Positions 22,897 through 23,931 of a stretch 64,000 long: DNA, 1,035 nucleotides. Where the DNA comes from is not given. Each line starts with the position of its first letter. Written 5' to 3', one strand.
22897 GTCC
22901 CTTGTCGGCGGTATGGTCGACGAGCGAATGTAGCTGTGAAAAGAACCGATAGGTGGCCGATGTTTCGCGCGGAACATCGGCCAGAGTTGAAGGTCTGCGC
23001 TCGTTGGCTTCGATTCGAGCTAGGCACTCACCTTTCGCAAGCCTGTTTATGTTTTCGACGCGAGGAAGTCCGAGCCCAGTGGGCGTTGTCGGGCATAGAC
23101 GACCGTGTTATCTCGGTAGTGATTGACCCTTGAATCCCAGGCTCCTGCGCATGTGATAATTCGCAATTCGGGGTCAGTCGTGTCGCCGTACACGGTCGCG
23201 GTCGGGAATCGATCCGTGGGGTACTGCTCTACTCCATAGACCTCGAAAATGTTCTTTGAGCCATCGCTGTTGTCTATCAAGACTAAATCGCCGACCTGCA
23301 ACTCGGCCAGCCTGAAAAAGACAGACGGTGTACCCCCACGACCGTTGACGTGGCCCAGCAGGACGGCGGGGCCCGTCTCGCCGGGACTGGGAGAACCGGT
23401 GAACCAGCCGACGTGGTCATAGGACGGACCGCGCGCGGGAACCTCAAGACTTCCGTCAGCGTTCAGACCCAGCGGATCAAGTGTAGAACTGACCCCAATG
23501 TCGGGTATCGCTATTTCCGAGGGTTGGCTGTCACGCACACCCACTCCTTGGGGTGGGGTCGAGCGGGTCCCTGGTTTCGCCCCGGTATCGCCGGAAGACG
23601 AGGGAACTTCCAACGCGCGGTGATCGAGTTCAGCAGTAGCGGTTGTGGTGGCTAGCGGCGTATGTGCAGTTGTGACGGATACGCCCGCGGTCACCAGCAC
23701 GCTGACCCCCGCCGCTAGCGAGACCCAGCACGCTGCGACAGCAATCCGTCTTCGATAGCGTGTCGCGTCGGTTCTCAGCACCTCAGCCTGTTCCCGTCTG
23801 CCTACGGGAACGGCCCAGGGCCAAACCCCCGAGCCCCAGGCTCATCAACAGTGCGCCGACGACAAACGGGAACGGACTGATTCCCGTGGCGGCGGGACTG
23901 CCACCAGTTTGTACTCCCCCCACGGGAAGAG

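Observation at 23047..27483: Ice-binding protein with a dedicated class F sortase; an IS has severed the anchor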

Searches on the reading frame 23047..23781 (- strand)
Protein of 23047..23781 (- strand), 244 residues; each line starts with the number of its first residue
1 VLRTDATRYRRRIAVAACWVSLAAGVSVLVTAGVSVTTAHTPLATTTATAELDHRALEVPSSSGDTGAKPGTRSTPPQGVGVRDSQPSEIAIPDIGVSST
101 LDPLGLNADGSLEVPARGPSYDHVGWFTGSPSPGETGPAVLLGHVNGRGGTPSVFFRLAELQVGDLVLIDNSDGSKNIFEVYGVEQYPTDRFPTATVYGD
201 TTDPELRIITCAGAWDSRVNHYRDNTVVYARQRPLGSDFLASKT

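Call 5: search_protein_families(library=pfam, proteins=[window:23047-23781:-], max_evalue=0.01)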
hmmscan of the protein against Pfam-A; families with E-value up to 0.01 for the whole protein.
window:23047-23781:- (244 aa): 1 family
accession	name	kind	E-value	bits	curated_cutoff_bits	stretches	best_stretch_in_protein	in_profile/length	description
PF04203.18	Sortase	-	6.2e-22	78.1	26.6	1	90-231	1-123/125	Sortase domain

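Call 6: search_protein_families(library=ncbifam, proteins=[window:23047-23781:-], max_evalue=0.01)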
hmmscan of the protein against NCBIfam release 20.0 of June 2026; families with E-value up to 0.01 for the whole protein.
window:23047-23781:- (244 aa): 4 families
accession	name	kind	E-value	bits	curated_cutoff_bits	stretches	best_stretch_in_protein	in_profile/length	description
NF033748.1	class_F_sortase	subfamily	1.3e-50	171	166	1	82-231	6-153/155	class F sortase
NF058671.1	sortase_SrtD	exception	0.00082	19.1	140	1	124-211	91-168/187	class D sortase, LPxTATN-specific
NF033747.1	class_E_sortase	subfamily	0.0032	17.3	160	1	124-181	100-153/211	class E sortase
NF033746.1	class_D_sortase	subfamily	0.0032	17.3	165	1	124-211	37-114/135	class D sortase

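Call 14: find_homologous_proteins(query=window:23047-23781:-, max_evalue=0.00001)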
Query window:23047-23781:- (244 aa): 595 proteins with E <= 0.00001 among 2011 candidates; the best 120 are listed.
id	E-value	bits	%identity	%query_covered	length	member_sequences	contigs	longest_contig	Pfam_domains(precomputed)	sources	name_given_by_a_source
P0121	1.4e-100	354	96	67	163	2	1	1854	PF04203.19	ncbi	ncbi:MAG: class F sortase [Ornithinimicrobium sp.]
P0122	3.3e-87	310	59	95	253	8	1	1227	PF04203.19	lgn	-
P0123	2.9e-83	297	59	91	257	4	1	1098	PF04203.19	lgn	-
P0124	9.7e-82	292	58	94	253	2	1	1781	PF04203.19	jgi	-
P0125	6.4e-78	280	55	95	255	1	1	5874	PF04203.19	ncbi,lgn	-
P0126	1.2e-75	272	59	88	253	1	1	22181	PF04203.19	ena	-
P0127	2.2e-74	268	55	88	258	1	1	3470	PF04203.19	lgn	-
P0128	5.9e-73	263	57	95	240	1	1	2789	PF04203.19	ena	-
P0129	1.1e-67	246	73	59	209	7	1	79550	PF04203.19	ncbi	ncbi:MAG: class F sortase [Ornithinimicrobium sp.]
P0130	1.8e-67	246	73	60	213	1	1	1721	PF04203.19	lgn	-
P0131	5.1e-67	244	60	80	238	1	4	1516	PF04203.19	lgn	-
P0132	8.3e-67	243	75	58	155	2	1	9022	PF04203.19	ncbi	ncbi:MAG: class F sortase [Ornithinimicrobium sp.]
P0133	2.2e-66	242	72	61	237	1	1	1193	PF04203.19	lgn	-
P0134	1.7e-65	239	54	93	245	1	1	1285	PF04203.19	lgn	-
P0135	2.8e-65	238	68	66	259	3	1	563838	PF04203.19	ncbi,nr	nr:class F sortase [Ornithinimicrobium cryptoxanthini]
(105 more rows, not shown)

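Call 16: find_related_loci(query=A1, collection=genome_contigs, flank=5000)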
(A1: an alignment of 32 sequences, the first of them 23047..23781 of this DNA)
Query A1 (244 aa) in genome_contigs; peptide patterns used: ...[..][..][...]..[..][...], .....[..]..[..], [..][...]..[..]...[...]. (x = any residue, [..] = any of these).
600 stretches matched a pattern (row limit reached: there are more); 589 encode a relative of the query (tblastn E <= 1e-3); the best 80 are kept; 79 distinct loci.
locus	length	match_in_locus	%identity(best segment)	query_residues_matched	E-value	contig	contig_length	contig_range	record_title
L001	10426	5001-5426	58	90-231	4e-48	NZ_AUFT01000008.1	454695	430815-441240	Nakamurella lactea DSM 19367 K340DRAFT_scaffold00006.6_C, whole genome shotgun sequence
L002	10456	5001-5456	53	77-230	9e-47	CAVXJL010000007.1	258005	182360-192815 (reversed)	MAG: uncultured Actinomycetota bacterium isolate MFD09206.bin.2.176 genome assembly, contig: contig_24890, whole genome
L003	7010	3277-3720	55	87-234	8e-46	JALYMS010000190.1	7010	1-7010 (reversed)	MAG: Actinomycetota bacterium isolate ATA bin17 SD1493-95_k127_843698, whole genome shotgun sequence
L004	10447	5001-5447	52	83-232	1e-44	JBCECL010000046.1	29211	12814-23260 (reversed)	MAG: Brevundimonas sp. isolate A88_bin7__SEP_COME_DAS NODE_253_length_29211_cov_22.009741, whole genome shotgun sequence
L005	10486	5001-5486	48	72-234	2e-44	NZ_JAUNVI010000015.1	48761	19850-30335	MAG: Ornithinimicrobium sp. isolate S7A_St_24 NODE_288_length_48761_cov_20.047468, whole genome shotgun sequence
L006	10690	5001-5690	44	10-232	2e-44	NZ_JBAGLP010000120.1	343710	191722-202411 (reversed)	Isoptericola haloaureus strain MP1014 k141_125, whole genome shotgun sequence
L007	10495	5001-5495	49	86-244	5e-44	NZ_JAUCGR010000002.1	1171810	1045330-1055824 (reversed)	Cellulomonas edaphi strain MW9 contig2, whole genome shotgun sequence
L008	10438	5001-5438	51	86-231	7e-44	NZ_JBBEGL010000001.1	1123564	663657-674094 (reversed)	Actinomycetospora aeridis strain OC33-EN06 1, whole genome shotgun sequence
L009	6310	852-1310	46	78-230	3e-43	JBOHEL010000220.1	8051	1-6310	MAG: Sciscionella sp. isolate SE1509_metabat2.bin.19 NODE_2906_length_8051_cov_2.461636, whole genome shotgun sequence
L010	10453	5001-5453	50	85-234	5e-43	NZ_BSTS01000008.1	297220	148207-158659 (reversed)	Actinomycetospora sp. NBRC 106375 sequence008, whole genome shotgun sequence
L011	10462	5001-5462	49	77-230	2e-42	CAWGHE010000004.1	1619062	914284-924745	MAG: uncultured Actinomycetota bacterium isolate MFD02840.bin.1.32 genome assembly, contig: contig_4371, whole genome sh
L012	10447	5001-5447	50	85-232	4e-42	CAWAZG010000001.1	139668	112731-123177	MAG: uncultured Actinomycetota bacterium isolate MFD04212.bin.1.320 genome assembly, contig: contig_433, whole genome sh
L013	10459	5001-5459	50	77-231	1e-41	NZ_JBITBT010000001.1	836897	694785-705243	Amycolatopsis sp. NPDC051903 NPDC051903_35_F4.ctg-0001, whole genome shotgun sequence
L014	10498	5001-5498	48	72-236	9e-42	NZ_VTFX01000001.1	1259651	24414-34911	Arthrobacter yangruifuii strain 785 Scaffold1_1, whole genome shotgun sequence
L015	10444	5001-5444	49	85-234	5e-42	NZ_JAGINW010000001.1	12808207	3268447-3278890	Kibdelosporangium banguiense strain DSM 46670 Ga0451105_01, whole genome shotgun sequence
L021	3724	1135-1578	51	81-231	5e-41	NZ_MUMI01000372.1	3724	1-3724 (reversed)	Amycolatopsis kentuckyensis strain NRRL B-24129 NRRL_B-24129_contig_372, whole genome shotgun sequence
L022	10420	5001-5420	51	89-232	1e-40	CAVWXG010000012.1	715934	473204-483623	MAG: uncultured Actinomycetes bacterium isolate MFD01716.bin.2.102 genome assembly, contig: contig_3860, whole genome sh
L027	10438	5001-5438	49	81-230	3e-40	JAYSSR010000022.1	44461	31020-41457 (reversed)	MAG: Acidimicrobiia bacterium isolate GFS_12223 GFS_12223_21, whole genome shotgun sequence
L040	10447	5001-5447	47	82-231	1e-39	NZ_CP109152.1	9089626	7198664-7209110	Nonomuraea sp. NBC_01738 chromosome, complete genome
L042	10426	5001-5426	52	85-230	1e-39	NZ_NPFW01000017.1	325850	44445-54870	Rhodococcus sp. 14-2483-1-2 RS1A8_8, whole genome shotgun sequence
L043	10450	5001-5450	48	80-231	1e-39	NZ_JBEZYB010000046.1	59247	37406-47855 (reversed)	Amycolatopsis sp. NPDC026612 NPDC026612_56_D3.ctg-0046, whole genome shotgun sequence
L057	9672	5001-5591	44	29-230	7e-39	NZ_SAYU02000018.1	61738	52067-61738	Phycicoccus flavus strain CMS6Z-2 Scaffold18, whole genome shotgun sequence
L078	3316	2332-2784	47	85-230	7e-38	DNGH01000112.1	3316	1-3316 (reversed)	MAG TPA_asm: Actinomycetota bacterium isolate UBA11373 contig_358, whole genome shotgun sequence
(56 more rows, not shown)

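Call 43: search_solved_structures(query=A1, max_evalue=0.01, show_alignments=2)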
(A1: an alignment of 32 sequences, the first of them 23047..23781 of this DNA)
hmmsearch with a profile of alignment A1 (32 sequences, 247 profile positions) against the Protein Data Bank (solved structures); distinct sequences matched with E-value up to 0.01: 1.
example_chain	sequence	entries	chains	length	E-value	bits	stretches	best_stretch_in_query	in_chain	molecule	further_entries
4d70_A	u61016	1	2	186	0.00013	25.1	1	79-182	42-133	SORTASE FAMILY PROTEIN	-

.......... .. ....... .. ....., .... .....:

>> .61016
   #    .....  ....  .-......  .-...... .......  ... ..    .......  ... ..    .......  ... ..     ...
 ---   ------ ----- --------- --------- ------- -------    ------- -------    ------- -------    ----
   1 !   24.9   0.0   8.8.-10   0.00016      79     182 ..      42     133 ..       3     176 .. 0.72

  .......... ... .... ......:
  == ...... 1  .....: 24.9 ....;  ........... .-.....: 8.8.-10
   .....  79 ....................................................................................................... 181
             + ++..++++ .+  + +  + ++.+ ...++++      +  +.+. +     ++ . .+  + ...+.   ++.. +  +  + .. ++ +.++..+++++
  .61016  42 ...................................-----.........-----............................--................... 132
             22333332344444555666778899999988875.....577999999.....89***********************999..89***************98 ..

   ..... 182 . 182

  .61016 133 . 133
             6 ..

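Call 47: search_protein_families(library=pfam, proteins=[L001:3577-4593:+, L006:2428-4992:+, L008:2623-4707:+, L011:3674-4738:+, L022:3894-4790:+, L040:3057-4730:+, L043:4167-4736:+, L021:452-949:+, L057:2539-4860:+, L027:3651-4766:+], max_evalue=0.001)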
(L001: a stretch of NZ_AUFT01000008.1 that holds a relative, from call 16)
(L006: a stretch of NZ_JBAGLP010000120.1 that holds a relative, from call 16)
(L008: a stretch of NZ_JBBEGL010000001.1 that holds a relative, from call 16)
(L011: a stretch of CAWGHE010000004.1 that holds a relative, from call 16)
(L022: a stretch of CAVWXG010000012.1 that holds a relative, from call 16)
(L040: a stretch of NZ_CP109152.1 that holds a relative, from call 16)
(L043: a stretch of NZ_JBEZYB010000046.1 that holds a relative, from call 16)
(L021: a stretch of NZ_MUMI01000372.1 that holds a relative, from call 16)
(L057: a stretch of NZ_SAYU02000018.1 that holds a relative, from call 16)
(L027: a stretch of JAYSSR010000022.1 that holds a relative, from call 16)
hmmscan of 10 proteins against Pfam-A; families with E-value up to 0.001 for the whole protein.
L001:3577-4593:+ (339 aa): 1 family
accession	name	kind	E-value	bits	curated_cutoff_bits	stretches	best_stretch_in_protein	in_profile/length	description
PF07452.17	CHRD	-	1.7e-05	26.1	24.1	1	121-250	17-108/117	CHRD domain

L006:2428-4992:+ (855 aa): 0 families

L008:2623-4707:+ (695 aa): 0 families

L011:3674-4738:+ (355 aa): 0 families

L022:3894-4790:+ (299 aa): 1 family
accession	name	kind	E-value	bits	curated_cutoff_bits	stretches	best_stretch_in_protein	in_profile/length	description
PF14344.12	DUF4397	-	4.8e-32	111.5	30.6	2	49-168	2-117/119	Domain of unknown function (DUF4397)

L040:3057-4730:+ (558 aa): 3 families
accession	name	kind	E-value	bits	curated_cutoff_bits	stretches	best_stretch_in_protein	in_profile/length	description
PF01835.25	MG2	-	3.9e-12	46.8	32.8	0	355-405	38-93/96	MG2 domain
PF10633.15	NPCBM_assoc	-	1.7e-06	28.6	24.4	0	278-298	53-73/78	NPCBM-associated, NEW3 domain of alpha-galactosidase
PF02369.22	Big_1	-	6.8e-05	23.3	34.9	0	347-408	30-92/93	Bacterial Ig-like domain (group 1)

L043:4167-4736:+ (190 aa): 0 families

L021:452-949:+ (166 aa): 1 family
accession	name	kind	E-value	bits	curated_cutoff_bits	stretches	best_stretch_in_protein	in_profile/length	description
PF05901.16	Excalibur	-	5.8e-06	27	22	1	51-86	2-36/36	Excalibur calcium-binding domain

L057:2539-4860:+ (774 aa): 1 family
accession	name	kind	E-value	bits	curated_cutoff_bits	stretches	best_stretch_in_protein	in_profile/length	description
PF14344.12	DUF4397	-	4.2e-22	79.4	30.6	2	549-645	24-118/119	Domain of unknown function (DUF4397)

L027:3651-4766:+ (372 aa): 1 family
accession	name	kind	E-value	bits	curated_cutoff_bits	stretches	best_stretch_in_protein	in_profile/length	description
PF14344.12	DUF4397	-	1e-43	149.1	30.6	2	50-166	1-118/119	Domain of unknown function (DUF4397)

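Call 50: predict_structure(alignment_id=A1)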
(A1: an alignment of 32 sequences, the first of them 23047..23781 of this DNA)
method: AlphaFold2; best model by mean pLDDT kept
length: 244 residues; sequences in the alignment: 32
mean_pLDDT: 79.9   pTM: 0.63
mean pLDDT of the five models: 79.9, 79.6, 79.0, 76.9, 75.3
residues with pLDDT >= 90: 117; 70-90: 43; 50-70: 68; < 50: 16
segments of 3 or more residues with pLDDT < 50: 1-5, 47-54
pLDDT, mean of each block of 10 residues (from residue 1): 50 68 65 53 53 51 57 60 83 97 96 89 95 97 88 91 98 96 95 96 97 79 91 80 61
secondary structure, 60 per line:
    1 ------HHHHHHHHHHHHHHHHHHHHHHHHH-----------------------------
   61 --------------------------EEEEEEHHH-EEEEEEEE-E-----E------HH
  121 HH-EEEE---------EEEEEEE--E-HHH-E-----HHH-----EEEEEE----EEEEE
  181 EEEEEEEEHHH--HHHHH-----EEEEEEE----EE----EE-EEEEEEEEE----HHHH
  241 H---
elements in order: H7-31 E87-92 E97-104 H119-122 E124-127 E137-143 E166-171 E176-188 H194-198 E204-210 E224-232 H237-241

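Call 53: fold_search(model_id=the predicted structure, library=pdb)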
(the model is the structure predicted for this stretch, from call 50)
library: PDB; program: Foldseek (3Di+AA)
matches with E <= 10: 315; with E <= 0.001: 102
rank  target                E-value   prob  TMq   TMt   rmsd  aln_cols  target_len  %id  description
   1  6bwe_B                1.1e-08  1.00  0.47  0.60   4.2       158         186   21  Sortase A from Corynebacterium diphtheriae, lid mutant (released 2017-12-27)
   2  3tbe_D                1.3e-08  1.00  0.45  0.56   3.2       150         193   21  The crystal structure of the complex of Streptococcus agalactiae sortase C1 and MTSET (released 2011-10-26)
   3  3rbj_B                1.9e-08  1.00  0.46  0.58   4.4       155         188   19  Crystal Structure of the lid-mutant of Streptococcus agalactiae Sortase C1 (released 2011-09-07)
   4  5k9a                  2.3e-08  1.00  0.47  0.53   3.1       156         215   20  Sortase A from Corynebacterium diphtheriae (released 2016-06-15)
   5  2xwg_D                2.4e-08  1.00  0.46  0.60   3.0       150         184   23  Crystal structure of sortase C-1 from Actinomyces oris (formerly Actinomyces naeslundii) (released 2011-02-23)
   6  3tbe_F                3.0e-08  1.00  0.45  0.57   3.5       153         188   20  The crystal structure of the complex of Streptococcus agalactiae sortase C1 and MTSET (released 2011-10-26)
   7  3tbe_E                3.2e-08  1.00  0.46  0.57   4.1       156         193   19  The crystal structure of the complex of Streptococcus agalactiae sortase C1 and MTSET (released 2011-10-26)
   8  3tbe_B                3.4e-08  1.00  0.45  0.56   3.3       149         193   21  The crystal structure of the complex of Streptococcus agalactiae sortase C1 and MTSET (released 2011-10-26)
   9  3tbe_C                3.4e-08  1.00  0.44  0.56   3.4       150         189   22  The crystal structure of the complex of Streptococcus agalactiae sortase C1 and MTSET (released 2011-10-26)
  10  3rbk_A                3.8e-08  1.00  0.45  0.56   3.3       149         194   21  The Type II Crystal Structure of Streptococcus agalactiae Sortase C1 (released 2011-09-07)
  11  3tbe_A                3.8e-08  1.00  0.44  0.55   3.4       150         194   23  The crystal structure of the complex of Streptococcus agalactiae sortase C1 and MTSET (released 2011-10-26)
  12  3rbi_B                3.8e-08  1.00  0.45  0.56   3.8       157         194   21  The Type III Crystal Structure of Streptococcus agalactiae Sortase C1 (released 2011-09-07)
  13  2xwg_B                4.0e-08  1.00  0.46  0.59   3.0       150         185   23  Crystal structure of sortase C-1 from Actinomyces oris (formerly Actinomyces naeslundii) (released 2011-02-23)
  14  6bwe_A                4.7e-08  1.00  0.46  0.58   3.8       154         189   21  Sortase A from Corynebacterium diphtheriae, lid mutant (released 2017-12-27)
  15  2xwg_A                5.0e-08  1.00  0.46  0.61   3.0       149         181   23  Crystal structure of sortase C-1 from Actinomyces oris (formerly Actinomyces naeslundii) (released 2011-02-23)
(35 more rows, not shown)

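Call 66: find_encoding_contigs(protein=P0121, flank=3000, max_places=4)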
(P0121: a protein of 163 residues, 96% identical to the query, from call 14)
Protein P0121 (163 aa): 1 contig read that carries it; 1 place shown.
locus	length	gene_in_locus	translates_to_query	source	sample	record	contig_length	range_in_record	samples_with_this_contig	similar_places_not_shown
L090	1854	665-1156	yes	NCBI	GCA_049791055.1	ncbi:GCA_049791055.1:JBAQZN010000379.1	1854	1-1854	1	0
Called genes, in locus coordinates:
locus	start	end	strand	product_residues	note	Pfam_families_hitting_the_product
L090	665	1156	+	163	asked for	PF04203:Sortase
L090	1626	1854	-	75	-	?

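Call 69: search_solved_structures(query=A1, max_evalue=10, show_alignments=5)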
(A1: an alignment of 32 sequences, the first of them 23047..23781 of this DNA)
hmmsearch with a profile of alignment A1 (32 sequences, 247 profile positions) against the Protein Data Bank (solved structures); distinct sequences matched with E-value up to 10: 12.
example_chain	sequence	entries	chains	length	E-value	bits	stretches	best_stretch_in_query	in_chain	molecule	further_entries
4d70_A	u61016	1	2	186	0.00013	25.1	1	79-182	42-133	SORTASE FAMILY PROTEIN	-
24rr_A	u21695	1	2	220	0.14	15.2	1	56-197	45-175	Ebp pilus assembly class C sortase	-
2kw8_A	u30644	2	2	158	0.2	14.7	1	151-229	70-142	LPXTG-site transpeptidase family protein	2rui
5uus_A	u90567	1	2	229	0.28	14.2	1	136-193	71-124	Possible sortase-like protein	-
9m2g_A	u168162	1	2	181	0.3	14.2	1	136-186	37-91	Peptidase C60, sortase A and B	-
9m5i_B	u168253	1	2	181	0.31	14.1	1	136-186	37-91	Peptidase C60, sortase A and B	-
9iv0_A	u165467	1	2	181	0.31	14.1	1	136-186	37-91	Peptidase C60, sortase A and B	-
9m6n_B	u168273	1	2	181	0.37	13.9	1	136-186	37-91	Peptidase C60, sortase A and B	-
9j0t_A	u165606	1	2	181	0.37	13.8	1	136-186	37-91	Peptidase C60, sortase A and B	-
9m4u_B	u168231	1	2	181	0.38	13.8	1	136-186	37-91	Peptidase C60, sortase A and B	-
9iok_A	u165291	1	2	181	0.39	13.8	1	136-186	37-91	Peptidase C60, sortase A and B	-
5utt_A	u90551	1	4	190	0.73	12.9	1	133-196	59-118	Sortase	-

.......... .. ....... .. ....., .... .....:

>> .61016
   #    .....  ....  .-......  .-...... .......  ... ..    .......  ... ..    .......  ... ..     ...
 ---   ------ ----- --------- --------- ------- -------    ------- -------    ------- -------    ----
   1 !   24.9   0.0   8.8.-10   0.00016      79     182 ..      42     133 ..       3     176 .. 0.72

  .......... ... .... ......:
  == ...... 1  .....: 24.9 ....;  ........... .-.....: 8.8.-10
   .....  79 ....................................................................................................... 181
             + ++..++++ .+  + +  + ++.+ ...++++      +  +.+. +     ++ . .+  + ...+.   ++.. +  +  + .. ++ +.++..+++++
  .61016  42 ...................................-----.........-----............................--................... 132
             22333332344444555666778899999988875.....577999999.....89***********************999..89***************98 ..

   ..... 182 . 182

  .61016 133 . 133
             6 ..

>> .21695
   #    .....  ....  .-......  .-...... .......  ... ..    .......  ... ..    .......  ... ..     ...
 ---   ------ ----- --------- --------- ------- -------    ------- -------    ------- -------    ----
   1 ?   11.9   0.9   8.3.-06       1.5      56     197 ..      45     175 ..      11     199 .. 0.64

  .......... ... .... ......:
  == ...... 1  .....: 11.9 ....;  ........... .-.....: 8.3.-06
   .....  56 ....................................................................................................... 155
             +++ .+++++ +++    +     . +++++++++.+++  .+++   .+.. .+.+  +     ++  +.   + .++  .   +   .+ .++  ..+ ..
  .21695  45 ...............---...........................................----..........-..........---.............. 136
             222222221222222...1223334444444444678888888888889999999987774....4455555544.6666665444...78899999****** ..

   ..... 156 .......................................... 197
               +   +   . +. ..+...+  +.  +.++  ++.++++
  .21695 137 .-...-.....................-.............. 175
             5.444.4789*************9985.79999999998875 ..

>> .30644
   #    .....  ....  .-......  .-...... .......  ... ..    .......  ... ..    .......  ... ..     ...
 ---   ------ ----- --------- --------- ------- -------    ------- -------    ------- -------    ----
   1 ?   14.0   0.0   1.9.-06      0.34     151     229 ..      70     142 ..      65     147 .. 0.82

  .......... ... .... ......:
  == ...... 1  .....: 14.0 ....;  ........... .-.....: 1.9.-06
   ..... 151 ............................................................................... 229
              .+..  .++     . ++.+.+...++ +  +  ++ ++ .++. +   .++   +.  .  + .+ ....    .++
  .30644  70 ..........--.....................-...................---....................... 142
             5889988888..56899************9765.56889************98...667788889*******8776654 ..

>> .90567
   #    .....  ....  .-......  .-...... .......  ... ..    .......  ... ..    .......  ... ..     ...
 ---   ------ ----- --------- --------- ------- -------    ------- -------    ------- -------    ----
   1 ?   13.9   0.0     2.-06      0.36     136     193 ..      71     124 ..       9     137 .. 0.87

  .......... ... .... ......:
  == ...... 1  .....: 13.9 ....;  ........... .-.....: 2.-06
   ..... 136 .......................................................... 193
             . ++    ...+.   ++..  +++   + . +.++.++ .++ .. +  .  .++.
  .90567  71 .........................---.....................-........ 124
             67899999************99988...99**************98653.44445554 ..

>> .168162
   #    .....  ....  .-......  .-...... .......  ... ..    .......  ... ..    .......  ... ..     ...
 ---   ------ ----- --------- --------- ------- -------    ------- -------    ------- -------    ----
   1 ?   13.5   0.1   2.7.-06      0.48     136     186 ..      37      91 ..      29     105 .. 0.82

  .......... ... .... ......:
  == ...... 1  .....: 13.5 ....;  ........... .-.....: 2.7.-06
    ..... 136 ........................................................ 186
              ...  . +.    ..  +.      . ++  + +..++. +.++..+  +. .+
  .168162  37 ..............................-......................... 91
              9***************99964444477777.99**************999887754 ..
